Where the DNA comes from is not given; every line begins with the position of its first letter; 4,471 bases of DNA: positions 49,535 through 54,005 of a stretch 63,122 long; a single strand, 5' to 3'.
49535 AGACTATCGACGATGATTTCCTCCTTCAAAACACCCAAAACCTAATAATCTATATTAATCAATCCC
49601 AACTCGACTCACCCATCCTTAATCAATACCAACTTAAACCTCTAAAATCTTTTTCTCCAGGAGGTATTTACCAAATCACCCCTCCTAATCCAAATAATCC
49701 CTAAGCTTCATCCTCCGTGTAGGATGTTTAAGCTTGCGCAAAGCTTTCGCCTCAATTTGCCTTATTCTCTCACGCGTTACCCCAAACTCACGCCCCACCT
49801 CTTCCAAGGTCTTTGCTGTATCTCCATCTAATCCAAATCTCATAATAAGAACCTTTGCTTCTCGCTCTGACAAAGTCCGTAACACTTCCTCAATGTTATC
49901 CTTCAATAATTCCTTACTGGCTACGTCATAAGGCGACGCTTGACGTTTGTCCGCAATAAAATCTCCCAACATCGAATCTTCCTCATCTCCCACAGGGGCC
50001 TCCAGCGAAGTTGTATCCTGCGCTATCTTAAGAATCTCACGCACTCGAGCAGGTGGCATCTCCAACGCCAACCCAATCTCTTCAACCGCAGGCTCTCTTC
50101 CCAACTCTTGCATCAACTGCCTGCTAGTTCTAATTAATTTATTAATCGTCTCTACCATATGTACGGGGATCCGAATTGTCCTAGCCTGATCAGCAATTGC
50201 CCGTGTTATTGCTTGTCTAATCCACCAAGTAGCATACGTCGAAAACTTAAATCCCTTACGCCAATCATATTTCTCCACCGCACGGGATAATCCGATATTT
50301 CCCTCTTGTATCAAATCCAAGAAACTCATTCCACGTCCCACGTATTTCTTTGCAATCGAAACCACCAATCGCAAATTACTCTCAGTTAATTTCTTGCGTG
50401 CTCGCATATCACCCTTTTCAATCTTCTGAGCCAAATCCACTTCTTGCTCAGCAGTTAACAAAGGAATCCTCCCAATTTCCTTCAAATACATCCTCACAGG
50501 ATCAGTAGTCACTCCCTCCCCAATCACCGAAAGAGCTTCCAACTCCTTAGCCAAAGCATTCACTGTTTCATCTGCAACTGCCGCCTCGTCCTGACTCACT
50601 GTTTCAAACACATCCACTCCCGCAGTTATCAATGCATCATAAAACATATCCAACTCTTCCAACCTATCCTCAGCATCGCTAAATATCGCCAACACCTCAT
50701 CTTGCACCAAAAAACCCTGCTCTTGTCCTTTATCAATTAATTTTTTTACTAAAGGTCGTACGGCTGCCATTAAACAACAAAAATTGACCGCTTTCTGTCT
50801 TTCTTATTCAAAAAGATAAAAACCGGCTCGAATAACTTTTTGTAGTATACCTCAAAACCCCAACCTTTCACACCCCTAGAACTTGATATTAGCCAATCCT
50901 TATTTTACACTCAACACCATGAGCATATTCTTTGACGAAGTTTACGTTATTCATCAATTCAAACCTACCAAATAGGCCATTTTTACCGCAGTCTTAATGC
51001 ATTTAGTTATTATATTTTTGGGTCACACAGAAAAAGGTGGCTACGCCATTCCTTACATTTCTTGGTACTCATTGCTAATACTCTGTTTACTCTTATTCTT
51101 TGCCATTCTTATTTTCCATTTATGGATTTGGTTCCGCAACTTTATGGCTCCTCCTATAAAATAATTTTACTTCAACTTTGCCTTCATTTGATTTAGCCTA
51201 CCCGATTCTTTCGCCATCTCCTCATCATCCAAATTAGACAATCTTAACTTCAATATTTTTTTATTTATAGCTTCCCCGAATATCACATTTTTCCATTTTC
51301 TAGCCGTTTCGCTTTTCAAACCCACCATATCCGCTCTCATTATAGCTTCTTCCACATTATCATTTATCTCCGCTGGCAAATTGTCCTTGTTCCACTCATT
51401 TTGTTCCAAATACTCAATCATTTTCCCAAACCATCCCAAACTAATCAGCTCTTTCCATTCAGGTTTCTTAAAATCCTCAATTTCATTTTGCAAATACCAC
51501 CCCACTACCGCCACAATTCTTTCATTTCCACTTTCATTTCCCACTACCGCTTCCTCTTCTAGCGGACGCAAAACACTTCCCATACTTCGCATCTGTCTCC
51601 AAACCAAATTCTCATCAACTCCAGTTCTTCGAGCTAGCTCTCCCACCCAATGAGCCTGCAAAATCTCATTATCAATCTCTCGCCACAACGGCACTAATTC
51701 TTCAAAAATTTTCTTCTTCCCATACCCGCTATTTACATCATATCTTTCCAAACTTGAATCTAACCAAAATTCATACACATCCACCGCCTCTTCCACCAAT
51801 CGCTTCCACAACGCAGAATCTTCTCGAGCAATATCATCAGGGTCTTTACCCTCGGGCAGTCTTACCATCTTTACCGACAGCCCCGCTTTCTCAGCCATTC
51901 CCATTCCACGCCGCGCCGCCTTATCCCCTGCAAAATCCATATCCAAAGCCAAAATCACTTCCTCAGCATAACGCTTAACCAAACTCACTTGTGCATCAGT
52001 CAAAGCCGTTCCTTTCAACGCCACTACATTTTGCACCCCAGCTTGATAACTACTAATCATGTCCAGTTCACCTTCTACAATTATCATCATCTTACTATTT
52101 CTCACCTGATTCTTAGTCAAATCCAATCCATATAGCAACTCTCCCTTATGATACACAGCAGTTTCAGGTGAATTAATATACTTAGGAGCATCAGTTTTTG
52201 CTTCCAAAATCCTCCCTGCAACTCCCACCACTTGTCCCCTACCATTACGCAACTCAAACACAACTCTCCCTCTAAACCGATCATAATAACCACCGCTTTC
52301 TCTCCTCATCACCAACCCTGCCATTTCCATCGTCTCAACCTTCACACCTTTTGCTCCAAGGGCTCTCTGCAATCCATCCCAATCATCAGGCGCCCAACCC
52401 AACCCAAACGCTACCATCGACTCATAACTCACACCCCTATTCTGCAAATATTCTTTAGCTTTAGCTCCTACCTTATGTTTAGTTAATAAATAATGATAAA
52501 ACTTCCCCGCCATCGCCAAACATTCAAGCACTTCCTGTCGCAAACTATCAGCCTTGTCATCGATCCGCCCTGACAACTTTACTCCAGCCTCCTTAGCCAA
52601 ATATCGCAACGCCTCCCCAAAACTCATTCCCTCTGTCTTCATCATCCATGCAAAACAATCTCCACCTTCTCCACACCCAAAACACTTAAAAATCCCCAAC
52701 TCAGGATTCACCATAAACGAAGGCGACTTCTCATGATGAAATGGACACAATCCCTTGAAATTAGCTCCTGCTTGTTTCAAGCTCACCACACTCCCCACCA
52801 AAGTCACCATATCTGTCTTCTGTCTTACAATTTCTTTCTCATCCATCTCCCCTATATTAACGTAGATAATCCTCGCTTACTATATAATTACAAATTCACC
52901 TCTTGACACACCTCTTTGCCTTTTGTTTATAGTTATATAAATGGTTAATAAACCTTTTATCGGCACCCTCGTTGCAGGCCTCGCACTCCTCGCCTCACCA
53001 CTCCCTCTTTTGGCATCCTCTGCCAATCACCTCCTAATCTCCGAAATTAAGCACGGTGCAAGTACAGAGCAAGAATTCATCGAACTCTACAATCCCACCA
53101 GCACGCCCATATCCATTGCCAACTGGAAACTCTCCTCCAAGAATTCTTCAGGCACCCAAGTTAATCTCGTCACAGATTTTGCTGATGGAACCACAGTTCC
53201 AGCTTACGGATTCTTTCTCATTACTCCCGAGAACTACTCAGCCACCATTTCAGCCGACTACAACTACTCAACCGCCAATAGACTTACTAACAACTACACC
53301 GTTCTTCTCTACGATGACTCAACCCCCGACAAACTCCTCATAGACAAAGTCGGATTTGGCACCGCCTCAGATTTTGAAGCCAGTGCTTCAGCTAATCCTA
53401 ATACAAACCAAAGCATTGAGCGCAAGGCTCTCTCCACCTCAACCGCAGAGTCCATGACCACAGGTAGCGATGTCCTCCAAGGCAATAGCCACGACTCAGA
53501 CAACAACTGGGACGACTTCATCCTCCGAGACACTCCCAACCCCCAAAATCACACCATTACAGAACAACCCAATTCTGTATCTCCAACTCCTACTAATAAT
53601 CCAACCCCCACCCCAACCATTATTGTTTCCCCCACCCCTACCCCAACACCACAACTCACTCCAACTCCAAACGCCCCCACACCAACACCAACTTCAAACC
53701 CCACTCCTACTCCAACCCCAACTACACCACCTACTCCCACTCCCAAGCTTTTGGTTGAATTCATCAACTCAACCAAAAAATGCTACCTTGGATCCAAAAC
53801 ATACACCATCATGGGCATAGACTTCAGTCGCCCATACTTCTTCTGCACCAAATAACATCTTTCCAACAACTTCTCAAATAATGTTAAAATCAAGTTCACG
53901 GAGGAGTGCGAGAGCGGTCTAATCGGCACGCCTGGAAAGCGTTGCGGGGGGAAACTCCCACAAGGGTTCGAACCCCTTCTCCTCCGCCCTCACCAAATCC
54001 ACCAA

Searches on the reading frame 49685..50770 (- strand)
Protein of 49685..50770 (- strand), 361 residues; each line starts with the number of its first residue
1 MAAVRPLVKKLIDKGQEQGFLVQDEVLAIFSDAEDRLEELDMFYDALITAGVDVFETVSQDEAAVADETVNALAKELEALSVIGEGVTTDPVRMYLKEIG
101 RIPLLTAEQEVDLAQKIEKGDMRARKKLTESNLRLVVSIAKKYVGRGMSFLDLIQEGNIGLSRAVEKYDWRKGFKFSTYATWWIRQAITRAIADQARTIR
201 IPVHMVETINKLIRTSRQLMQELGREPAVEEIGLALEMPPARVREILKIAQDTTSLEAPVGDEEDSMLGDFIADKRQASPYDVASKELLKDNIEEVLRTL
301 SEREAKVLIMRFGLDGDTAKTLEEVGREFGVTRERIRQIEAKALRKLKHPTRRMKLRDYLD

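Call 30: search_protein_families(library=pfam, proteins=[window:49685-50770:-], max_evalue=0.00001)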
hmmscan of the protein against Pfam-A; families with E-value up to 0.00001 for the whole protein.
window:49685-50770:- (361 aa): 5 families
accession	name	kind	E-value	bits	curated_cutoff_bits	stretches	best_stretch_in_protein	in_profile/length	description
PF04539.22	Sigma70_r3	-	5.1e-26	91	25.3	1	207-282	1-76/78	Sigma-70 region 3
PF04542.20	Sigma70_r2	-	2.1e-23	82.3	24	1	129-198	2-71/71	Sigma-70 region 2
PF00140.25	Sigma70_r1_2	-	3.8e-19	68.8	22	1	90-121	1-32/34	Sigma-70 factor, region 1.2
PF04545.22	Sigma70_r4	-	6.1e-18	64.5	24.1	1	296-349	1-50/50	Sigma-70, region 4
PF03979.19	Sigma70_r1_1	-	7.1e-10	39.1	22.5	1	8-76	7-75/81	Sigma-70 factor, region 1.1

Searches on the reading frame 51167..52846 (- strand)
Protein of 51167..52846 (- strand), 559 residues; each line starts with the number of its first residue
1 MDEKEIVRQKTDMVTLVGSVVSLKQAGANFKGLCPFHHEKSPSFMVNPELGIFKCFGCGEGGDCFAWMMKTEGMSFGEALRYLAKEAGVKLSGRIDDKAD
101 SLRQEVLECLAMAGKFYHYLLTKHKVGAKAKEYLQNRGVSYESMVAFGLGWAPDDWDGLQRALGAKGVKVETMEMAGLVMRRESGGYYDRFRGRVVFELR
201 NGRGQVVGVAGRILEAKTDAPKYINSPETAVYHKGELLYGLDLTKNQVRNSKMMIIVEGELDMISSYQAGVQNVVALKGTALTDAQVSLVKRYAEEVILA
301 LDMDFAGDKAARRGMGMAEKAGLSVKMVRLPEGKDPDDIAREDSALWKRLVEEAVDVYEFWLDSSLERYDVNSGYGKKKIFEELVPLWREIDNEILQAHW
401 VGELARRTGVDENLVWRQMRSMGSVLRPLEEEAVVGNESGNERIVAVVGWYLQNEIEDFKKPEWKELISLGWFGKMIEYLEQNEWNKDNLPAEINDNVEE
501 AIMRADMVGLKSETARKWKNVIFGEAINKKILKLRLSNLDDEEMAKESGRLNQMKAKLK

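Call 30: search_protein_families(library=pfam, proteins=[window:51167-52846:-], max_evalue=0.00001)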
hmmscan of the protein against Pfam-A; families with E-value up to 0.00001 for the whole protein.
window:51167-52846:- (559 aa): 7 families
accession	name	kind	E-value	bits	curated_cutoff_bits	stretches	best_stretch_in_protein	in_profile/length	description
PF08275.17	DNAG_N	-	3.4e-36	124.6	26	1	117-244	2-127/128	DNA primase catalytic core, N-terminal domain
PF01807.25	Zn_ribbon_DnaG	-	1.8e-30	105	24.9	1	6-92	8-94/98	CHC2 zinc finger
PF13155.12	Toprim_2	-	5.1e-24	84.9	22.1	1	255-339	1-87/88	Toprim-like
PF13662.12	Toprim_4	-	5.7e-16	59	25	1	254-328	3-84/85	Toprim domain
PF01751.28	Toprim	-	5.2e-11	43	23.1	1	254-328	2-94/96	Toprim domain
PF10410.14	DnaB_bind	-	7.2e-09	36.2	20.6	1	359-412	2-55/56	DnaB-helicase binding domain of primase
PF13362.12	Toprim_3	-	3.4e-08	34.3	27.2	1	253-343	1-92/95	Toprim domain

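Call 32: find_homologous_proteins(query=window:51167-52846:-)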
Query window:51167-52846:- (559 aa): 5374 proteins with E <= 0.001 among 8000 candidates; the best 120 are listed.
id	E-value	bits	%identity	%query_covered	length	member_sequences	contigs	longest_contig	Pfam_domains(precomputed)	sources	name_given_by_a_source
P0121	0.0e+0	1257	100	100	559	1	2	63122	PF08275.18,PF13155.13,PF01807.26,PF13662.13,PF10410.15,PF01751.29,PF13362.13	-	-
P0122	0.0e+0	1105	87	100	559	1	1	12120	PF08275.18,PF13155.13,PF01807.26,PF13662.13,PF10410.15,PF01751.29,PF13362.13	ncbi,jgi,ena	-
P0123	6.4e-255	865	69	100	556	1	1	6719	PF08275.18,PF13155.13,PF01807.26,PF13662.13,PF10410.15,PF01751.29,PF13362.13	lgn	-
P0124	3.3e-172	592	50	90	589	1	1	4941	PF08275.18,PF13155.13,PF01807.26,PF13662.13,PF01751.29,PF13362.13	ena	-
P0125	2.6e-171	589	50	90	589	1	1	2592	PF08275.18,PF13155.13,PF01807.26,PF13662.13,PF01751.29,PF13362.13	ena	-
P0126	2.0e-165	570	51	90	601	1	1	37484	PF08275.18,PF13155.13,PF01807.26,PF13662.13,PF10410.15,PF01751.29,PF13362.13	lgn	-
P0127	8.4e-165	568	52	90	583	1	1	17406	PF08275.18,PF13155.13,PF01807.26,PF13662.13,PF10410.15,PF01751.29,PF13362.13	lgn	-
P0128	4.6e-163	562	56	75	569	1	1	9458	PF08275.18,PF13155.13,PF01807.26,PF13662.13,PF10410.15,PF01751.29,PF13362.13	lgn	-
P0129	1.5e-159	551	49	91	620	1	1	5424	PF08275.18,PF13155.13,PF01807.26,PF13662.13,PF10410.15,PF01751.29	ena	-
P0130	2.1e-157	543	48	90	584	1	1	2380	PF08275.18,PF13155.13,PF01807.26,PF13662.13,PF10410.15,PF01751.29,PF13362.13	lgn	-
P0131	1.7e-155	537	47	93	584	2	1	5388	PF08275.18,PF13155.13,PF01807.26,PF13662.13,PF10410.15,PF01751.29,PF13362.13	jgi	-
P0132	7.1e-151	522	48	86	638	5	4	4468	PF08275.18,PF13155.13,PF01807.26,PF13662.13,PF10410.15,PF01751.29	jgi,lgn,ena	-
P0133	6.8e-146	505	54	75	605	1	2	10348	PF08275.18,PF13155.13,PF01807.26,PF13662.13,PF10410.15,PF01751.29,PF13362.13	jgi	jgi:DNA primase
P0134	3.0e-143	497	40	100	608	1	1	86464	PF08275.18,PF13155.13,PF01807.26,PF13662.13,PF10410.15,PF01751.29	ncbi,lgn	-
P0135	1.7e-141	491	51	76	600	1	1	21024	PF08275.18,PF13155.13,PF01807.26,PF13662.13,PF10410.15,PF01751.29,PF13362.13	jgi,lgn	jgi:DNA primase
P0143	7.2e-138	479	45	90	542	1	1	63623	PF08275.18,PF13155.13,PF01807.26,PF13662.13,PF10410.15,PF01751.29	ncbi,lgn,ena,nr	ncbi:MAG: DNA primase [Microgenomates group bacterium Gr01-1014_16]|nr:MAG: DNA primase [Microgenoma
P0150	5.8e-137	476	52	75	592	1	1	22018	PF08275.18,PF13155.13,PF01807.26,PF13662.13,PF10410.15,PF01751.29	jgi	jgi:DNA primase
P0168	4.5e-135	470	52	74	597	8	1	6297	PF08275.18,PF13155.13,PF01807.26,PF13662.13,PF10410.15,PF01751.29,PF13362.13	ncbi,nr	ncbi:TPA: DNA primase [Candidatus Beckwithbacteria bacterium]|nr:DNA primase [Candidatus Beckwithbac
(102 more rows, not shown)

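Call 39: find_encoding_contigs(protein=P0126, flank=10000, max_places=2)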
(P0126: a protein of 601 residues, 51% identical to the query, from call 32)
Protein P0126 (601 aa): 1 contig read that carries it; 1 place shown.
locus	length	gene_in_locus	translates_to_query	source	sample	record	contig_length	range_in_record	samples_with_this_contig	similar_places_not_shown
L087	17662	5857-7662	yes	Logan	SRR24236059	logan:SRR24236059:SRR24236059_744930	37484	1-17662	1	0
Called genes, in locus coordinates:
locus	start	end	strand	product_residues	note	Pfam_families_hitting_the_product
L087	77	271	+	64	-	-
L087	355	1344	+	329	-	PF14378:PAP2_3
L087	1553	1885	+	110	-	-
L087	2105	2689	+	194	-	-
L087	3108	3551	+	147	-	-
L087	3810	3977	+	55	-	-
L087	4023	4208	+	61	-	-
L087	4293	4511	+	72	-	-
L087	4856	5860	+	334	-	PF01757:Acyl_transf_3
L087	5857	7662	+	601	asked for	PF01807:Zn_ribbon_DnaG, PF08275:DNAG_N, PF01751:Toprim, PF13155:Toprim_2, PF13362:Toprim_3 (weak), PF13662:Toprim_4, PF10410:DnaB_bind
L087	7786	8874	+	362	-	PF03979:Sigma70_r1_1, PF00140:Sigma70_r1_2, PF04542:Sigma70_r2, PF04539:Sigma70_r3, PF04545:Sigma70_r4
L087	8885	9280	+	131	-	-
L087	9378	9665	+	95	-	-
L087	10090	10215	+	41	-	-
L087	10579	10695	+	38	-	-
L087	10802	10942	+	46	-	-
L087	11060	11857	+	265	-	PF00089:Trypsin, PF13365:Trypsin_2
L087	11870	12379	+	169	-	-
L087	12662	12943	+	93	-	-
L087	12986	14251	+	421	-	PF01555:N6_N4_Mtase (faint)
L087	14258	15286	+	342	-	-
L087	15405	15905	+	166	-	PF06983:3-dmu-9_3-mt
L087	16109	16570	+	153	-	PF00903:Glyoxalase, PF13669:Glyoxalase_4 (weak)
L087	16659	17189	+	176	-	PF01872:RibD_C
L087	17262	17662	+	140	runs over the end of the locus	PF08818:DUF1801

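Call 40: find_encoding_contigs(protein=P0168, flank=10000, max_places=2)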
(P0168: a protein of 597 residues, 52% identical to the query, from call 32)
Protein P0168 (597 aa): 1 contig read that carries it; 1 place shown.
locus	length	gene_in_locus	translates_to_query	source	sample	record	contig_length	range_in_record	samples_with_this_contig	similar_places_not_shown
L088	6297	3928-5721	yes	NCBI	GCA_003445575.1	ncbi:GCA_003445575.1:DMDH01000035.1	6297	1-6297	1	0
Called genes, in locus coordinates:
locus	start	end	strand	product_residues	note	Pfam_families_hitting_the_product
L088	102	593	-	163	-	-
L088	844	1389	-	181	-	-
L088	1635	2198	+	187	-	-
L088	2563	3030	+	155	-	PF00293:NUDIX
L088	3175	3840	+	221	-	-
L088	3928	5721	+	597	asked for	PF01807:Zn_ribbon_DnaG, PF08275:DNAG_N, PF01751:Toprim, PF13155:Toprim_2, PF13362:Toprim_3 (weak), PF13662:Toprim_4, PF10410:DnaB_bind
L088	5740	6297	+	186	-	PF03979:Sigma70_r1_1, PF00140:Sigma70_r1_2, PF04542:Sigma70_r2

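Call 41: find_encoding_contigs(protein=P0143, flank=10000, max_places=2)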
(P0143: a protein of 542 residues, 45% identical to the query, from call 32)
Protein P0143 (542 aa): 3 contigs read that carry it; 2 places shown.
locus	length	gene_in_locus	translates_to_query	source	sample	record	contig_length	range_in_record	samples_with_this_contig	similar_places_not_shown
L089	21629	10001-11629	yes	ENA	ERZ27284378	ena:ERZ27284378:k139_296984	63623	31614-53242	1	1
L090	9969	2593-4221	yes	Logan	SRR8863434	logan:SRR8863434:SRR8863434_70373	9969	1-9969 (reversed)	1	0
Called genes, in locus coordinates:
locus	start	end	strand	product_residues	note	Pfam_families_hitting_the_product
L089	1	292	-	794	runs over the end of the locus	-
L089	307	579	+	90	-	-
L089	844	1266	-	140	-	-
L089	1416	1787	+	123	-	PF00293:NUDIX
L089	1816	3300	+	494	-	-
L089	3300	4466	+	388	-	PF09594:GT87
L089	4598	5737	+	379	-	-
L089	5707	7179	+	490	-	-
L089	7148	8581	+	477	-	PF13196:DUF4012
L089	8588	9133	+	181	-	PF06271:RDD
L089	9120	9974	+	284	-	PF01145:Band_7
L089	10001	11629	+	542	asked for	PF01807:Zn_ribbon_DnaG, PF08275:DNAG_N, PF01751:Toprim, PF13155:Toprim_2, PF13662:Toprim_4, PF10410:DnaB_bind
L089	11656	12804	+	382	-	PF03979:Sigma70_r1_1, PF00140:Sigma70_r1_2, PF04542:Sigma70_r2, PF04539:Sigma70_r3, PF04545:Sigma70_r4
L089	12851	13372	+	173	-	PF01625:PMSR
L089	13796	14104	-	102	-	-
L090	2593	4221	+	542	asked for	PF01807:Zn_ribbon_DnaG, PF08275:DNAG_N, PF01751:Toprim, PF13155:Toprim_2, PF13662:Toprim_4, PF10410:DnaB_bind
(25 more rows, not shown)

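Call 42: find_encoding_contigs(protein=P0123, flank=10000, max_places=2)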
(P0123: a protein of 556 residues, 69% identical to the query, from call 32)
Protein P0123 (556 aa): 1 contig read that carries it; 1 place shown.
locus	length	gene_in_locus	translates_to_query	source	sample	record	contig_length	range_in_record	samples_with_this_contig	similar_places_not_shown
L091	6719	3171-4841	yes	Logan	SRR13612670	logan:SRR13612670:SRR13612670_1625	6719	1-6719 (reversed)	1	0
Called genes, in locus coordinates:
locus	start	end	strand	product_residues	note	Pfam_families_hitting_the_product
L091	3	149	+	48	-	?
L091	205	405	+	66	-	-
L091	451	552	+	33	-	-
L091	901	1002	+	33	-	-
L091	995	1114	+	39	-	-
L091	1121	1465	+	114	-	-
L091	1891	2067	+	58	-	-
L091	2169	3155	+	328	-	PF01757:Acyl_transf_3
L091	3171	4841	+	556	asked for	PF01807:Zn_ribbon_DnaG, PF08275:DNAG_N, PF01751:Toprim, PF13155:Toprim_2, PF13362:Toprim_3, PF13662:Toprim_4, PF10410:DnaB_bind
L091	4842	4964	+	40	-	-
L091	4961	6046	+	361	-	PF03979:Sigma70_r1_1, PF00140:Sigma70_r1_2, PF04542:Sigma70_r2, PF04539:Sigma70_r3, PF04545:Sigma70_r4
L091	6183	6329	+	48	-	-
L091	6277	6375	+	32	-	-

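Call 52: find_encoding_contigs(protein=P0134, flank=10000, max_places=2)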
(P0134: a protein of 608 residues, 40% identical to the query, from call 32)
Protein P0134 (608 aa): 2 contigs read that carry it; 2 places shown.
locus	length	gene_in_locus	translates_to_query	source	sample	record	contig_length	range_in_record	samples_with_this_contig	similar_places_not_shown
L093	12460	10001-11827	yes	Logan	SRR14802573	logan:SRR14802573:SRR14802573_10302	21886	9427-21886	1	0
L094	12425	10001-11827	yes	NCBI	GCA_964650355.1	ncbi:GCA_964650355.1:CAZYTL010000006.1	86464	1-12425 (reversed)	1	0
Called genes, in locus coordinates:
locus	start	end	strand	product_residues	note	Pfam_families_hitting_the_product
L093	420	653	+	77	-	-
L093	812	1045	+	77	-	-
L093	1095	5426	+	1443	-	-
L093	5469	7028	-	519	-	-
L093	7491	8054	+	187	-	-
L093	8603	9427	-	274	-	PF00932:LTD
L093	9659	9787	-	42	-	-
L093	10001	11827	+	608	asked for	PF01807:Zn_ribbon_DnaG, PF10410:DnaB_bind (faint), PF08275:DNAG_N, PF01751:Toprim, PF13155:Toprim_2, PF13662:Toprim_4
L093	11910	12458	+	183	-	?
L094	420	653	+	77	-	-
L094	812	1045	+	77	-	-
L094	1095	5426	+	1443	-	-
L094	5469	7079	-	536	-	-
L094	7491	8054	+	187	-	-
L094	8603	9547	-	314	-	PF00932:LTD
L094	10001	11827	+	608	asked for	PF01807:Zn_ribbon_DnaG, PF10410:DnaB_bind (faint), PF08275:DNAG_N, PF01751:Toprim, PF13155:Toprim_2, PF13662:Toprim_4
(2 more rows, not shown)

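Call 68: find_encoding_contigs(protein=P0150, flank=10000, max_places=3)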
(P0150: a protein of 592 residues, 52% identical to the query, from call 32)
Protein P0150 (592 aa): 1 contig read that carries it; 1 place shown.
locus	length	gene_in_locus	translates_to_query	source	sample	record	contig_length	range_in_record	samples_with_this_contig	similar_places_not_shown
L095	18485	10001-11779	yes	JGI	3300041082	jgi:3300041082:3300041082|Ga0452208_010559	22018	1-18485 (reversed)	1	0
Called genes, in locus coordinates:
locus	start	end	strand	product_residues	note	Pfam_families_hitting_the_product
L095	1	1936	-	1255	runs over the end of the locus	PF00082:Peptidase_S8, PF01839:FG-GAP (faint), PF13517:FG-GAP_3, PF07593:UnbV_ASPIC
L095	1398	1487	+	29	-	-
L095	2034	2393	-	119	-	PF12732:YtxH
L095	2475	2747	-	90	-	-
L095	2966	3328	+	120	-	PF00719:Pyrophosphatase (weak)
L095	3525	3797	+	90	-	-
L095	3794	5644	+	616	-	PF02366:PMT, PF13231:PMT_2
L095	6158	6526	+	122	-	-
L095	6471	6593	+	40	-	-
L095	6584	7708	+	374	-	PF02073:Peptidase_M29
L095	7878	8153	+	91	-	-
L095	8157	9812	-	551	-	PF01676:Metalloenzyme, PF06415:iPGM_N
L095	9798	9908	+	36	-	-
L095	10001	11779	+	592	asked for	PF01807:Zn_ribbon_DnaG, PF08275:DNAG_N, PF01751:Toprim (weak), PF13662:Toprim_4, PF13155:Toprim_2, PF10410:DnaB_bind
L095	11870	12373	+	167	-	-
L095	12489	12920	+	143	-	-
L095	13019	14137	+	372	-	PF03979:Sigma70_r1_1, PF00140:Sigma70_r1_2, PF04542:Sigma70_r2, PF04539:Sigma70_r3, PF04545:Sigma70_r4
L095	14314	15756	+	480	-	PF02878:PGM_PMM_I, PF02879:PGM_PMM_II, PF02880:PGM_PMM_III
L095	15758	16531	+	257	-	PF00459:Inositol_P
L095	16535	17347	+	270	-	PF00459:Inositol_P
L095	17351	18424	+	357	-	PF10432:bact-PGI_C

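Call 74: find_related_loci(query=A2, collection=metagenome_contigs, flank=10000)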
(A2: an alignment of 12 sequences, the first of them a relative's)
Query A2 (559 aa) in metagenome_contigs; peptide patterns used: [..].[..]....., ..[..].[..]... (x = any residue, [..] = any of these).
600 stretches matched a pattern (row limit reached: there are more); 595 encode a relative of the query (tblastn E <= 1e-3); the best 80 are kept; 80 distinct loci.
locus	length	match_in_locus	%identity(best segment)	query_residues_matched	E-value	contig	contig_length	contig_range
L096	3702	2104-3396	48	1-424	1e-143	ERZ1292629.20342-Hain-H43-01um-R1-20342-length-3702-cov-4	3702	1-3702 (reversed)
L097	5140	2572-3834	47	1-419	1e-135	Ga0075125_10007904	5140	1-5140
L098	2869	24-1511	45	1-504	2e-139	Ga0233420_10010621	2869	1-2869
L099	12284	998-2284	47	1-428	1e-131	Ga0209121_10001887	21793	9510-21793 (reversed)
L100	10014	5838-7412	40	2-512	2e-125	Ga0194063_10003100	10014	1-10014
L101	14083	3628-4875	44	1-415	3e-124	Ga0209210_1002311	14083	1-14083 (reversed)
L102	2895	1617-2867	42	1-415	4e-127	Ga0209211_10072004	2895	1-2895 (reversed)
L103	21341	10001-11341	42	1-442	2e-121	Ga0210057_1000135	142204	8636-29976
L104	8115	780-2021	43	7-419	7e-118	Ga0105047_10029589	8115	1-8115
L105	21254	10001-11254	45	2-419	3e-117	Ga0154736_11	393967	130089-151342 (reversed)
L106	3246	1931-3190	42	1-419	4e-120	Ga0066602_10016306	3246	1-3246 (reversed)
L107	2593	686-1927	42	2-410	5e-121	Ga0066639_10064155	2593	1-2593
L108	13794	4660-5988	41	1-415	4e-115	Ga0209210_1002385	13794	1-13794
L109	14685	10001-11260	43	5-422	1e-114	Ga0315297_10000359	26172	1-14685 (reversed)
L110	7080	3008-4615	39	1-516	2e-114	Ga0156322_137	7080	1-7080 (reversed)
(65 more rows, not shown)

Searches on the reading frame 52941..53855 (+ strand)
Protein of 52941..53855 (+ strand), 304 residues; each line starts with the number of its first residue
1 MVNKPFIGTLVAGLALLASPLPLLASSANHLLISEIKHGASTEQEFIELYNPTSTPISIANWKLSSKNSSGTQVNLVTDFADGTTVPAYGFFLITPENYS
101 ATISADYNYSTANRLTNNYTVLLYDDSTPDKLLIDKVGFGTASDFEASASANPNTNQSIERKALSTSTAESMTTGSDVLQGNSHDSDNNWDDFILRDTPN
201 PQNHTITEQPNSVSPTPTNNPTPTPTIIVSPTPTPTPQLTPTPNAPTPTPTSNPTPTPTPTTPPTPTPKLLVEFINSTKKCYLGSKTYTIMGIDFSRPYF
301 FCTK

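Call 30: search_protein_families(library=pfam, proteins=[window:52941-53855:+], max_evalue=0.00001)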
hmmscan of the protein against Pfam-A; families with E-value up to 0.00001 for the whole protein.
window:52941-53855:+ (304 aa): 1 family
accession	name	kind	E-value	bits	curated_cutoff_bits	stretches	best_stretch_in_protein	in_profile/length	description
PF00932.25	LTD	-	1.4e-14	54.8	34.3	1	26-139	3-107/109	Lamin Tail Domain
